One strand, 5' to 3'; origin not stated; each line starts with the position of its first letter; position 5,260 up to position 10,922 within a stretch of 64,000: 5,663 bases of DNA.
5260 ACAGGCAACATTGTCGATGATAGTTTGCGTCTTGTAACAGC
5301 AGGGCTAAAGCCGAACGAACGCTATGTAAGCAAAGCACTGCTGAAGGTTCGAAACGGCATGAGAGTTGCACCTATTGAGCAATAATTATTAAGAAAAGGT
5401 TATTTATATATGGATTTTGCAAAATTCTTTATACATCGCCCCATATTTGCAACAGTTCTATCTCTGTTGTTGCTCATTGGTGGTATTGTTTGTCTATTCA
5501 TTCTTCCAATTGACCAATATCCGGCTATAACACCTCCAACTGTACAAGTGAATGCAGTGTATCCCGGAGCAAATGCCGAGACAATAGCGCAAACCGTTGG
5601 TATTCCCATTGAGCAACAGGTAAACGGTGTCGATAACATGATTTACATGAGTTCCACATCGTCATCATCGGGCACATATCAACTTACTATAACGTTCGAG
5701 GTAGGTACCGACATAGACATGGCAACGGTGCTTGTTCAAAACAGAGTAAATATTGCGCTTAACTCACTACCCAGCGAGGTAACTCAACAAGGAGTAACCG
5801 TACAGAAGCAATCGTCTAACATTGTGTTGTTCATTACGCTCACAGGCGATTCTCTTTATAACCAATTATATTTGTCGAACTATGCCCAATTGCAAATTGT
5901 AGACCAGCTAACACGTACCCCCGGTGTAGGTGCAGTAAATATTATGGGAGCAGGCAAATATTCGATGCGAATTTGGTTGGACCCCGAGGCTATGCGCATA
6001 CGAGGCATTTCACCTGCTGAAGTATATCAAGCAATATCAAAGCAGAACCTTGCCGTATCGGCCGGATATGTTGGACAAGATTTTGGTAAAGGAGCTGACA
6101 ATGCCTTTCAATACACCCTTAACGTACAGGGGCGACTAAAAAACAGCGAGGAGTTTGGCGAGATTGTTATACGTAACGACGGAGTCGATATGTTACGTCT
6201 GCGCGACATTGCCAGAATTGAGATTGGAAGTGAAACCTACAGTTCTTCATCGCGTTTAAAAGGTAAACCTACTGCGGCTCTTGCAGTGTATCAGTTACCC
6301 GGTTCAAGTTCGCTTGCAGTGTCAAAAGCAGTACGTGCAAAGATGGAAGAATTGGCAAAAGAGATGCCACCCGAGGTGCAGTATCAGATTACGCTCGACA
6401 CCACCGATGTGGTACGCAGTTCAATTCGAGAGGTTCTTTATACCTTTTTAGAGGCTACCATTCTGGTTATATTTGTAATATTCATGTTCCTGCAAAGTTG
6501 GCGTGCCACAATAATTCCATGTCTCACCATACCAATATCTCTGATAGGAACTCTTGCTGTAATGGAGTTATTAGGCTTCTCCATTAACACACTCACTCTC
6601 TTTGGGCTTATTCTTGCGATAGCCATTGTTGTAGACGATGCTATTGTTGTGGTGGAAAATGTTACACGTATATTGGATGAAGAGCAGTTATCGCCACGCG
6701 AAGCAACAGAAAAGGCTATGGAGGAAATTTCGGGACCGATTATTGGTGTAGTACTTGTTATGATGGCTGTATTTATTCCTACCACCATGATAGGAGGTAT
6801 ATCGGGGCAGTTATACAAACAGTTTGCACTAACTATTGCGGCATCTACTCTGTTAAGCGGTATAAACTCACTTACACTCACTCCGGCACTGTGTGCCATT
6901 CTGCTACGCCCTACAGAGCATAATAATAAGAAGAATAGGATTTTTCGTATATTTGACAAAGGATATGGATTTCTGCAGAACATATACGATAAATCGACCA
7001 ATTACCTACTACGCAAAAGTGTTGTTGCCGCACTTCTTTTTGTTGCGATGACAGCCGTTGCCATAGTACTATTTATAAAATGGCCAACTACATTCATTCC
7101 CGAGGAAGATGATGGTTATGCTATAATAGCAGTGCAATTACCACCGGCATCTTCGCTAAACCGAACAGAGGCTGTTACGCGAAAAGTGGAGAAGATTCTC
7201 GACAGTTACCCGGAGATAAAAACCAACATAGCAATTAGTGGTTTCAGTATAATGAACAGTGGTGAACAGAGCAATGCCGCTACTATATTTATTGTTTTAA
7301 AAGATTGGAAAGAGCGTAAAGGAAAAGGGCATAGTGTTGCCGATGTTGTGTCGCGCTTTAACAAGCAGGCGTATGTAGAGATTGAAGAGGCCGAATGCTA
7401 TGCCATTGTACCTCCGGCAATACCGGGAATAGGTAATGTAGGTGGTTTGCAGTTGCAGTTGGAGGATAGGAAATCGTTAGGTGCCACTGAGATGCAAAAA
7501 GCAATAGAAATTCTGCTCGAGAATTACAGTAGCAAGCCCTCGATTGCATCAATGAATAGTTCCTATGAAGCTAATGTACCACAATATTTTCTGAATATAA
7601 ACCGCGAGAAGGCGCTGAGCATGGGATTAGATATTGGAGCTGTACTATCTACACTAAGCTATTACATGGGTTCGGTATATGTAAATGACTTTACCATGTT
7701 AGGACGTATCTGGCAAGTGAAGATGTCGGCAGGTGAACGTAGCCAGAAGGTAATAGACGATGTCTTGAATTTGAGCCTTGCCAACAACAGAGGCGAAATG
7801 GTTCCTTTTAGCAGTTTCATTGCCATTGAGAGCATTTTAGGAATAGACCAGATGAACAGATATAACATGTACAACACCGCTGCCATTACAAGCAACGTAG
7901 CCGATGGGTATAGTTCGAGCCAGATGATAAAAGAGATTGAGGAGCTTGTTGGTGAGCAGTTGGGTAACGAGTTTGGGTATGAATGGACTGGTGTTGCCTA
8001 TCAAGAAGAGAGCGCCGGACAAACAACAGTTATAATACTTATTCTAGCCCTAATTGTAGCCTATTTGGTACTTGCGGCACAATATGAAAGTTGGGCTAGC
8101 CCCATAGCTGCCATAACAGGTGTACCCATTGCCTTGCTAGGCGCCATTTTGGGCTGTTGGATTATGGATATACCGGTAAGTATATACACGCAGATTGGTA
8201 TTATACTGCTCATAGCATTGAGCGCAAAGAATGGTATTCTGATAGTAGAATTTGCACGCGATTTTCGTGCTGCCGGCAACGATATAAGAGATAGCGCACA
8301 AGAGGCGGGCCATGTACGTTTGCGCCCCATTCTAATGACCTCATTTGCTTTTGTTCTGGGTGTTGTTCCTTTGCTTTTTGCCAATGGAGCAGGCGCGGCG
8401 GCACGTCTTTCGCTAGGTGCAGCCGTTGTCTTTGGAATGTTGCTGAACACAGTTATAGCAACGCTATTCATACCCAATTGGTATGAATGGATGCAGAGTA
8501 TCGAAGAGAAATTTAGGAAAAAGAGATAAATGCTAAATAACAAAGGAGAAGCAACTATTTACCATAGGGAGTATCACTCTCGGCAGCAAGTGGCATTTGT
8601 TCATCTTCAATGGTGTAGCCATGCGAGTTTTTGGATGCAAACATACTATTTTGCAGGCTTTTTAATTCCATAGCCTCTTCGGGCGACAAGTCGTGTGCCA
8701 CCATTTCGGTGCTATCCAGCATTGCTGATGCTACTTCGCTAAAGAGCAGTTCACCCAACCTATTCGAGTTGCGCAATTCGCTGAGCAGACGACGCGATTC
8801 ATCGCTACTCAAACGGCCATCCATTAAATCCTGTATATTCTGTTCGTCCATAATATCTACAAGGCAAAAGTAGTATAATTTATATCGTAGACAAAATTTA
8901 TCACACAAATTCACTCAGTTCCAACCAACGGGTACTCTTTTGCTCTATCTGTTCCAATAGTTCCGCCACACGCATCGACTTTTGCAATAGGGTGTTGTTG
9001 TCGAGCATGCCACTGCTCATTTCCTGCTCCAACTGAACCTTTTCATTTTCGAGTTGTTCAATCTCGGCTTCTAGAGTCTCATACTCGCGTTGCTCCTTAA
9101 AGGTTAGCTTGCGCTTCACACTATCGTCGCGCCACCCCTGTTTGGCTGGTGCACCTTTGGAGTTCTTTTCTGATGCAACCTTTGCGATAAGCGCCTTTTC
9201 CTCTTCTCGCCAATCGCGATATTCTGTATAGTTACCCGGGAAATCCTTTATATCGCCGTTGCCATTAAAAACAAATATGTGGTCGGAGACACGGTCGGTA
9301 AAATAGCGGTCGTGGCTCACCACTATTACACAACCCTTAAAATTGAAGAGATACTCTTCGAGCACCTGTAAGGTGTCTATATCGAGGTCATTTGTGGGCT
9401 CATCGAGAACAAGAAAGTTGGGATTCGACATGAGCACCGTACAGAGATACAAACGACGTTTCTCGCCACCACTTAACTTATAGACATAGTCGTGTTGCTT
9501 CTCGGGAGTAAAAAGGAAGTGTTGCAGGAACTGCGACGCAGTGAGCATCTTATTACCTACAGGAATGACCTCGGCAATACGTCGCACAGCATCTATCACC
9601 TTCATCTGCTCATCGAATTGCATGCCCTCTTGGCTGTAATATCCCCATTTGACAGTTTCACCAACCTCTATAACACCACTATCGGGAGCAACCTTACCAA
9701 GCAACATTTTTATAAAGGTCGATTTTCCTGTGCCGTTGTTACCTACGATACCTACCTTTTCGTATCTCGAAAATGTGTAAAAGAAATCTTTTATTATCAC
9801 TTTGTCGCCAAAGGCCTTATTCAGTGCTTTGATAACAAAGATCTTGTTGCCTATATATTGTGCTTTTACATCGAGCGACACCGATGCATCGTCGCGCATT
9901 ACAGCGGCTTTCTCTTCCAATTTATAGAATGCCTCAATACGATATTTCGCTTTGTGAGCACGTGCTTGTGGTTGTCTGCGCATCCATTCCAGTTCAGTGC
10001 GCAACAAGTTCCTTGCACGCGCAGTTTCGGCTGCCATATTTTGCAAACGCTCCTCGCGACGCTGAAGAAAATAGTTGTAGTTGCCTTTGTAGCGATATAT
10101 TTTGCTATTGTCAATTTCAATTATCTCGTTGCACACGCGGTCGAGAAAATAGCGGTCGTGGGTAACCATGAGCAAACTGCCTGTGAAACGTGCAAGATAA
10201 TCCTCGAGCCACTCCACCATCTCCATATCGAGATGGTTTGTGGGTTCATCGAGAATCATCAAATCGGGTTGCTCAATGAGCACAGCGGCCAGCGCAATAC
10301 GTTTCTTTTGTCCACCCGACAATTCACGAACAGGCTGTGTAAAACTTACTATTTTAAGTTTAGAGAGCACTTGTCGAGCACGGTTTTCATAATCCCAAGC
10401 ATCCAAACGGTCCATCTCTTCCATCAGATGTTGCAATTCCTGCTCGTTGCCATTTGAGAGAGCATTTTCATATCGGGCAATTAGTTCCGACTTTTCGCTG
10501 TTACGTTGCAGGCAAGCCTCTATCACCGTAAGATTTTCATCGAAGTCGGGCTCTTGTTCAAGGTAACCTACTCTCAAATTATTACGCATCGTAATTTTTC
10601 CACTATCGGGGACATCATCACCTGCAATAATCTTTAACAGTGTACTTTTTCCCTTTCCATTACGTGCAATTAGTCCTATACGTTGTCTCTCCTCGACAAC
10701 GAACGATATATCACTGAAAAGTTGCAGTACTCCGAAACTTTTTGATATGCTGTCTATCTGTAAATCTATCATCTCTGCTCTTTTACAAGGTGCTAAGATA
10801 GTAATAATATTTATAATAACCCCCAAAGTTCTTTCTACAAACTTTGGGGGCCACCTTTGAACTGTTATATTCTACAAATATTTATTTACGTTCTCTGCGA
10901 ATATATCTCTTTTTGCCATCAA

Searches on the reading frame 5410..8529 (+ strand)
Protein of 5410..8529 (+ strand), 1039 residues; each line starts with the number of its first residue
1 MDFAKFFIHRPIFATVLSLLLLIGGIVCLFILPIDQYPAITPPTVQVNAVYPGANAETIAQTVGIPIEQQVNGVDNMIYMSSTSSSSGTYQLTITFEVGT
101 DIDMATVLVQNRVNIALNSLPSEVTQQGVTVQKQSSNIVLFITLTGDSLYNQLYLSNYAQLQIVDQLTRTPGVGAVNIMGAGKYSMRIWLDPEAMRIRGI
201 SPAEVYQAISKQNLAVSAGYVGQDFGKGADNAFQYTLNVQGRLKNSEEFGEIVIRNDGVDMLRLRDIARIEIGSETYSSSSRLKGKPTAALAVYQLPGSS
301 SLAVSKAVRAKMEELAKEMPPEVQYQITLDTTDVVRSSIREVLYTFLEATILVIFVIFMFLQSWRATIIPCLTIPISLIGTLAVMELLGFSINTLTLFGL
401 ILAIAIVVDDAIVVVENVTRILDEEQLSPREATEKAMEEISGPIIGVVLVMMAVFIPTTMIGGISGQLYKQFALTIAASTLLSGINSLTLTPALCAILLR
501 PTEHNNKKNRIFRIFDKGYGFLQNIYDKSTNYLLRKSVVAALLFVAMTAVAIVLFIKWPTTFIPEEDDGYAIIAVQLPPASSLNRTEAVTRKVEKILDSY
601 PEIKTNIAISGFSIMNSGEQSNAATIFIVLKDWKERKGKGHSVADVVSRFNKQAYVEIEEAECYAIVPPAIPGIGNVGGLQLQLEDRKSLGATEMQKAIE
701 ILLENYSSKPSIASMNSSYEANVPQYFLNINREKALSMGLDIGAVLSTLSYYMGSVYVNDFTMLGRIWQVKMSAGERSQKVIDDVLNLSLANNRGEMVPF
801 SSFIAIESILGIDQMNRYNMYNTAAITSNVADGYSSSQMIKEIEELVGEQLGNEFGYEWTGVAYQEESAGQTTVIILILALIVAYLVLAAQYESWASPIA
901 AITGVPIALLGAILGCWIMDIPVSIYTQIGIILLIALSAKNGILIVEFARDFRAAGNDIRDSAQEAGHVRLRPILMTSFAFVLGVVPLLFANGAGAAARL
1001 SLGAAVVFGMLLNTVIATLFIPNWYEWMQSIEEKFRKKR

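Call 65: search_protein_families(library=pfam, proteins=[window:5410-8529:+], max_evalue=0.0001)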
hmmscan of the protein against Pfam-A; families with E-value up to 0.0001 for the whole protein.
window:5410-8529:+ (1039 aa): 2 families
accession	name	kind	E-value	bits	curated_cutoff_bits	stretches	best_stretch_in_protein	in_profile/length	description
PF00873.25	ACR_tran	-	0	1052.1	28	1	3-1026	1-1018/1021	AcrB/AcrD/AcrF family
PF03176.21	MMPL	-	5.9e-10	39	20.5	1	289-508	87-312/333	MMPL family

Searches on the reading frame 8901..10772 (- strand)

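Call 65: search_protein_families(library=pfam, proteins=[window:8901-10772:-], max_evalue=0.0001)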
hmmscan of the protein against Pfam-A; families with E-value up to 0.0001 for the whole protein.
window:8901-10772:- (623 aa): 7 families
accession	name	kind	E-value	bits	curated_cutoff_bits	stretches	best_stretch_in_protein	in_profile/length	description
PF00005.33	ABC_tran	-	2e-51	174.6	25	2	20-179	2-137/137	ABC transporter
PF16326.10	ABC_tran_CTD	-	9.2e-15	55.1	32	1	555-621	1-69/69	ABC transporter C-terminal domain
PF12848.13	ABC_tran_Xtn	-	2.2e-14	53.7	25.9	1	218-298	1-83/85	ABC transporter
PF13304.12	AAA_21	-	5.6e-14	53.3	27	1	145-211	232-304/304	AAA domain, putative AbiEii toxin, Type IV TA system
PF02463.25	SMC_N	-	2.1e-08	34.3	40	0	105-220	115-211/220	RecF/RecN/SMC N terminal domain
PF00350.29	Dynamin_N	-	1.8e-05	25.3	27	0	39-177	8-109/168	Dynamin family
PF13555.12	AAA_29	-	7.9e-05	22.8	27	0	337-354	22-39/61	P-loop containing region of AAA domain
